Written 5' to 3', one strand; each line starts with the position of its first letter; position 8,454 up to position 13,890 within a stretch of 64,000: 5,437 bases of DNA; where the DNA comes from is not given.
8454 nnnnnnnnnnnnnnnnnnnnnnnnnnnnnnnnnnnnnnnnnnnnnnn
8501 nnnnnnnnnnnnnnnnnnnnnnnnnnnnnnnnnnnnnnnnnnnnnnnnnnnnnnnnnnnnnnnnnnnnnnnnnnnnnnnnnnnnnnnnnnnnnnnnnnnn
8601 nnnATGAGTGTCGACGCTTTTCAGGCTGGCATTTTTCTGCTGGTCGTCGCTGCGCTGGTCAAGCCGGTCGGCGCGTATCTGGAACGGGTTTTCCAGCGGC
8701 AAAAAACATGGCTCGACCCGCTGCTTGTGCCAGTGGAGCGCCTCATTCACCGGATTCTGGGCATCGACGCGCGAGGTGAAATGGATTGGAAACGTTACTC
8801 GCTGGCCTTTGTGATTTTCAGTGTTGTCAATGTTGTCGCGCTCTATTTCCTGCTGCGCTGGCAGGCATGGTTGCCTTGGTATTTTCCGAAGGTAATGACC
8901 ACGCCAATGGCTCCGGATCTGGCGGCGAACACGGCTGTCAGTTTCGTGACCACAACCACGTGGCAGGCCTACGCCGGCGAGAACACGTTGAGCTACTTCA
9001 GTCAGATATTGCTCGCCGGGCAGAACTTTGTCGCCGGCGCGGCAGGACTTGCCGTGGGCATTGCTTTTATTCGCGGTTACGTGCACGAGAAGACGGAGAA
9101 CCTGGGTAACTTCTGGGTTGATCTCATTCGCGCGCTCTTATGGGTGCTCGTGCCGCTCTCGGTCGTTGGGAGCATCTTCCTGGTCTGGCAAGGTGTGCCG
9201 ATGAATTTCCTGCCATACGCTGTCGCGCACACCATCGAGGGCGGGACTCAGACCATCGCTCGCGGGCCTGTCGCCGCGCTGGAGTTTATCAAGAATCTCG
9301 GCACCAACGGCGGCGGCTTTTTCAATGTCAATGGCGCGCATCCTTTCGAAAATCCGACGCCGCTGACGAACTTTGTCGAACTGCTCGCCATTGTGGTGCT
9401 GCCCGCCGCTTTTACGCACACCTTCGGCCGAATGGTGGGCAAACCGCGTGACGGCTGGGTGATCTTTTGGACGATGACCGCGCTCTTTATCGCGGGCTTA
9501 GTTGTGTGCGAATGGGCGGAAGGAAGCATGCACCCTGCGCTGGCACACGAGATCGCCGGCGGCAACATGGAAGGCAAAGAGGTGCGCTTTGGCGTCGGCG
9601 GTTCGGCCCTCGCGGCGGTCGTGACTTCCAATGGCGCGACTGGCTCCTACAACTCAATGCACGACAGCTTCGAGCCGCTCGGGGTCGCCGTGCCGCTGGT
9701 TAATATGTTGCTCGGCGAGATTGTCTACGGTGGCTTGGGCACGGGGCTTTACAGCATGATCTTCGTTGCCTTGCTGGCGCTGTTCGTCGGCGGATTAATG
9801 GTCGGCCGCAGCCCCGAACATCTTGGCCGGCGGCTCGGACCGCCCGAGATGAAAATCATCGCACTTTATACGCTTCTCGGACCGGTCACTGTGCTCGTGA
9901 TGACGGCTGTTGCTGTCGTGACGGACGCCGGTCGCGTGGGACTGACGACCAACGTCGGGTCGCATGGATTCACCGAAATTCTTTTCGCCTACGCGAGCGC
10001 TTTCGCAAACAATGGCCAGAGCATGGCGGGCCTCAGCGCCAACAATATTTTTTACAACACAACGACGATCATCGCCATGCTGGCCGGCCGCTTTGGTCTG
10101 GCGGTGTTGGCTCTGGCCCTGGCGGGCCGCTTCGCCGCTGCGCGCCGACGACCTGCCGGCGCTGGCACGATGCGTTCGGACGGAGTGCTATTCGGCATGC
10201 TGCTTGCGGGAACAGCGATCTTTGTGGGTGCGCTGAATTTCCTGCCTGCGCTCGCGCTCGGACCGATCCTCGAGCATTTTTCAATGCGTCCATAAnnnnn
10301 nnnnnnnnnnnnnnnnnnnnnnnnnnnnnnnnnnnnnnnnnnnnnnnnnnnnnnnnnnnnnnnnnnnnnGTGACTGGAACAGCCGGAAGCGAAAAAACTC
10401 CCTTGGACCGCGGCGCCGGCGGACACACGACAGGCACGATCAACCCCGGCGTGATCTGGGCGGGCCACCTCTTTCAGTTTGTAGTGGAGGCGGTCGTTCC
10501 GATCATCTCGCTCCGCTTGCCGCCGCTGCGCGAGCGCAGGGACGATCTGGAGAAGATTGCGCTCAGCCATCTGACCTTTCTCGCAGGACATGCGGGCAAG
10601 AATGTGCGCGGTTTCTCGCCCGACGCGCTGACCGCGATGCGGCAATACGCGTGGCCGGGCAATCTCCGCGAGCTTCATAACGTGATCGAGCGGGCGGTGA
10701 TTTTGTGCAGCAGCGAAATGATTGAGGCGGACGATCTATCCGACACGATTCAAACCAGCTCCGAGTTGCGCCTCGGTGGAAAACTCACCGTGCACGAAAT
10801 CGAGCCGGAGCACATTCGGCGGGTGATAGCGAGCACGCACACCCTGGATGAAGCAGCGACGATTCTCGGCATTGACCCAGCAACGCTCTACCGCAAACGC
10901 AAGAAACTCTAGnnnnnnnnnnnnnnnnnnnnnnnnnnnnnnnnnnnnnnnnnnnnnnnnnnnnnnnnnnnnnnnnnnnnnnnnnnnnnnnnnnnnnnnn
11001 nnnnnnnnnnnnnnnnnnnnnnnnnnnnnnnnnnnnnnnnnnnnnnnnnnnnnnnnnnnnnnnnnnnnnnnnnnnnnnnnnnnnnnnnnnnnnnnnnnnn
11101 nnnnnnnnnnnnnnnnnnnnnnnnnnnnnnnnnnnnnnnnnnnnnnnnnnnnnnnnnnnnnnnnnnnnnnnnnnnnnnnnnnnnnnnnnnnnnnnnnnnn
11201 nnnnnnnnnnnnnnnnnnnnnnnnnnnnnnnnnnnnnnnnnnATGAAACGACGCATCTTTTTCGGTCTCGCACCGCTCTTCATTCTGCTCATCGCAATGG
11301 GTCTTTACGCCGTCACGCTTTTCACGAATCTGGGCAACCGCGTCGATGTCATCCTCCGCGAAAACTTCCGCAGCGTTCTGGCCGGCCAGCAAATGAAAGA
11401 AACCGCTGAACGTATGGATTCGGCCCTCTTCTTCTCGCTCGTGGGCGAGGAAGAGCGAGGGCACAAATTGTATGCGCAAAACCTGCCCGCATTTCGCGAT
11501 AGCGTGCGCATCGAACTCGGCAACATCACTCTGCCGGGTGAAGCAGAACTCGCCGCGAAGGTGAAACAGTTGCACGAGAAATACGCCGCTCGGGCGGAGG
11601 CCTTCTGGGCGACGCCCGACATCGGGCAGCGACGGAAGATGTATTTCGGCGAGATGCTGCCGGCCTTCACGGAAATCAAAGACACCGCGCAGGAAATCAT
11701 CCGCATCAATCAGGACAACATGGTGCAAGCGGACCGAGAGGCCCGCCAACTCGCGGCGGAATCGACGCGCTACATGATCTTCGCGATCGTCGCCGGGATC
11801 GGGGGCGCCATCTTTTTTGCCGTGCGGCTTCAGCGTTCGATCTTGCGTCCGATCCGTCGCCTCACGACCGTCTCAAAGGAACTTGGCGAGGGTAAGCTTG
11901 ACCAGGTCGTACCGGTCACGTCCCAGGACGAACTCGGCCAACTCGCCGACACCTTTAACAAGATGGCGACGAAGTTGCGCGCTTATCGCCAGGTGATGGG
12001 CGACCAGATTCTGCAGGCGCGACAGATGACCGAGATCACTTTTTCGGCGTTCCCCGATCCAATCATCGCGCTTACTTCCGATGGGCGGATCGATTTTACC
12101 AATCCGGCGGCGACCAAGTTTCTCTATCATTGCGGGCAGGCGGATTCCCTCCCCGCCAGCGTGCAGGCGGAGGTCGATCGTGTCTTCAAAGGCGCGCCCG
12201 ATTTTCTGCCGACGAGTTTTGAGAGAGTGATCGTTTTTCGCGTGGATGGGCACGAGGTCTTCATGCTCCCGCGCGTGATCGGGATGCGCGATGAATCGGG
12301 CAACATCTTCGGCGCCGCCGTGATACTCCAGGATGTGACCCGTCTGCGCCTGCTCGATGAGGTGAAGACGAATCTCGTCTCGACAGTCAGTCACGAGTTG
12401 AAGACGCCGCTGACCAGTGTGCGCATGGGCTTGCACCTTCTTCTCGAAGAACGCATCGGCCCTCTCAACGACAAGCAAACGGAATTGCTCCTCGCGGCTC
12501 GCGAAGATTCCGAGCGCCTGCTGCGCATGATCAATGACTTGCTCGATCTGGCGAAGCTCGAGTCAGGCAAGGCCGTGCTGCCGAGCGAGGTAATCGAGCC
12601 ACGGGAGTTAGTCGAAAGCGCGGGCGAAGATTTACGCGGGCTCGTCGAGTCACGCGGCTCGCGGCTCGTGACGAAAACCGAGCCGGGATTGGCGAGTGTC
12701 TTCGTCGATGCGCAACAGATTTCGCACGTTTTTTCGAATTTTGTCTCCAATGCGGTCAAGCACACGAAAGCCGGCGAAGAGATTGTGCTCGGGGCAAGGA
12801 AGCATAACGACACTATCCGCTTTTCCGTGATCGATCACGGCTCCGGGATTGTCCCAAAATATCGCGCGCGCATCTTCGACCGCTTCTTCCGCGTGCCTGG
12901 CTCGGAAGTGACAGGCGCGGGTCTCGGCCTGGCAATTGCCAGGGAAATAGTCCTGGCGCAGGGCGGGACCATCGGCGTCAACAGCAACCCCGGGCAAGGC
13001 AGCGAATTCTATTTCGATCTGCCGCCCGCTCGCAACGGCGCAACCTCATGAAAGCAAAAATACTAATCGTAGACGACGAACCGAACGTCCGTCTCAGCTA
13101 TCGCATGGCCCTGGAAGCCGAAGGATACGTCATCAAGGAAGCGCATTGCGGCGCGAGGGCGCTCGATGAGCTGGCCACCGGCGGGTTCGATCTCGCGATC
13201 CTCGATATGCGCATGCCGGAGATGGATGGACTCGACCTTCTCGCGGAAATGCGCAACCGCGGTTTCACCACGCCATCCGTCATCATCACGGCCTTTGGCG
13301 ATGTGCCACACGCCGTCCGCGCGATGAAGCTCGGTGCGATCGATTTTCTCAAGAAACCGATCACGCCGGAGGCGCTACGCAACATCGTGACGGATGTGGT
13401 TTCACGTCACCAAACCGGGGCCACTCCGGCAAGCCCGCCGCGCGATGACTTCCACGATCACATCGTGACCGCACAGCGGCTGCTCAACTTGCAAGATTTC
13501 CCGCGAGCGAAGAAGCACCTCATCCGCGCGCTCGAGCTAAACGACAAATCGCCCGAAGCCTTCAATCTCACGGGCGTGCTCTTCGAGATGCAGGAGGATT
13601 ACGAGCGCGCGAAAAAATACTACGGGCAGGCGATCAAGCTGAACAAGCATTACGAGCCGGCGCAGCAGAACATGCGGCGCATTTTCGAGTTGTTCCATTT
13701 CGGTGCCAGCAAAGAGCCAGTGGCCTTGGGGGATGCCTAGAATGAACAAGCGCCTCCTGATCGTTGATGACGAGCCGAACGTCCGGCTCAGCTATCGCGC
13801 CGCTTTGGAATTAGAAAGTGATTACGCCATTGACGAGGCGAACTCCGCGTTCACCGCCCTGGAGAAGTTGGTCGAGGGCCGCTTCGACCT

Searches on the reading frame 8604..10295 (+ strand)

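Call 57: search_protein_families(library=pfam, proteins=[window:8604-10295:+], max_evalue=0.0001)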
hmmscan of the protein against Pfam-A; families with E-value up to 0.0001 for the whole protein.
window:8604-10295:+ (563 aa): 1 family
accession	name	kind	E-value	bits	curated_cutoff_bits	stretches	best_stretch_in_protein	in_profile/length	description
PF03814.21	KdpA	-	1.5e-206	687.3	22.6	1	10-559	2-548/548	Potassium-transporting ATPase A subunit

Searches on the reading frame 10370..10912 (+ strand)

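Call 57: search_protein_families(library=pfam, proteins=[window:10370-10912:+], max_evalue=0.0001)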
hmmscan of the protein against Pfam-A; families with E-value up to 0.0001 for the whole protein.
window:10370-10912:+ (180 aa): 2 families
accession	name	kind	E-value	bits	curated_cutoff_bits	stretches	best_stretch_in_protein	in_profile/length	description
PF25601.1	AAA_lid_14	-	2.3e-23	82.2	27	1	54-131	1-78/87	AAA+ ATPase lid domain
PF02954.25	HTH_8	-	1e-07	32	22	1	141-180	2-42/42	Bacterial regulatory protein, Fis family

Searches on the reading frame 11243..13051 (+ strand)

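Call 57: search_protein_families(library=pfam, proteins=[window:11243-13051:+], max_evalue=0.0001)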
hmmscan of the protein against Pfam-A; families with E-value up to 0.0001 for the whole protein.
window:11243-13051:+ (602 aa): 4 families
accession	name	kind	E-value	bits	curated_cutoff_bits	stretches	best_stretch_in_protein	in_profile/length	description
PF02518.31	HATPase_c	-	5.1e-24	85.3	26.4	1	489-596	2-110/111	Histidine kinase-, DNA gyrase B-, and HSP90-like ATPase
PF00512.31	HisKA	-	4.5e-19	68.7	26.9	1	375-442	2-66/66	His Kinase A (phospho-acceptor) domain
PF00672.30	HAMP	-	1.5e-16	60.9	25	1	196-247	2-53/53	HAMP domain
PF08448.16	PAS_4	-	1.4e-05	25.7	23.1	0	267-369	1-109/110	PAS fold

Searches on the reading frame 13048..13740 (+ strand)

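Call 57: search_protein_families(library=pfam, proteins=[window:13048-13740:+], max_evalue=0.0001)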
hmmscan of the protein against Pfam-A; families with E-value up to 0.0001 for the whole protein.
window:13048-13740:+ (230 aa): 6 families
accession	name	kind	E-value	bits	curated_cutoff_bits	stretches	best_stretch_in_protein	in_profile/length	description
PF00072.30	Response_reg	-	6.5e-31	107.2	30.2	1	5-114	1-110/111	Response regulator receiver domain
PF07719.23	TPR_2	-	3.5e-09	36.5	27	1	169-201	1-33/34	Tetratricopeptide repeat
PF00515.34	TPR_1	-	6e-08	32.6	27.8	1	170-202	2-34/34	Tetratricopeptide repeat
PF13432.12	TPR_16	-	1.6e-06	28.9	32.7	1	142-192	4-54/65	Tetratricopeptide repeat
PF25063.1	ARM_TT21_C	-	2.1e-05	24.9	35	1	141-204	101-164/209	Tetratricopeptide repeat protein 21 C-terminal ARM domain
PF13428.12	TPR_14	-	4.3e-05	24.2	23.5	0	141-172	7-38/44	Tetratricopeptide repeat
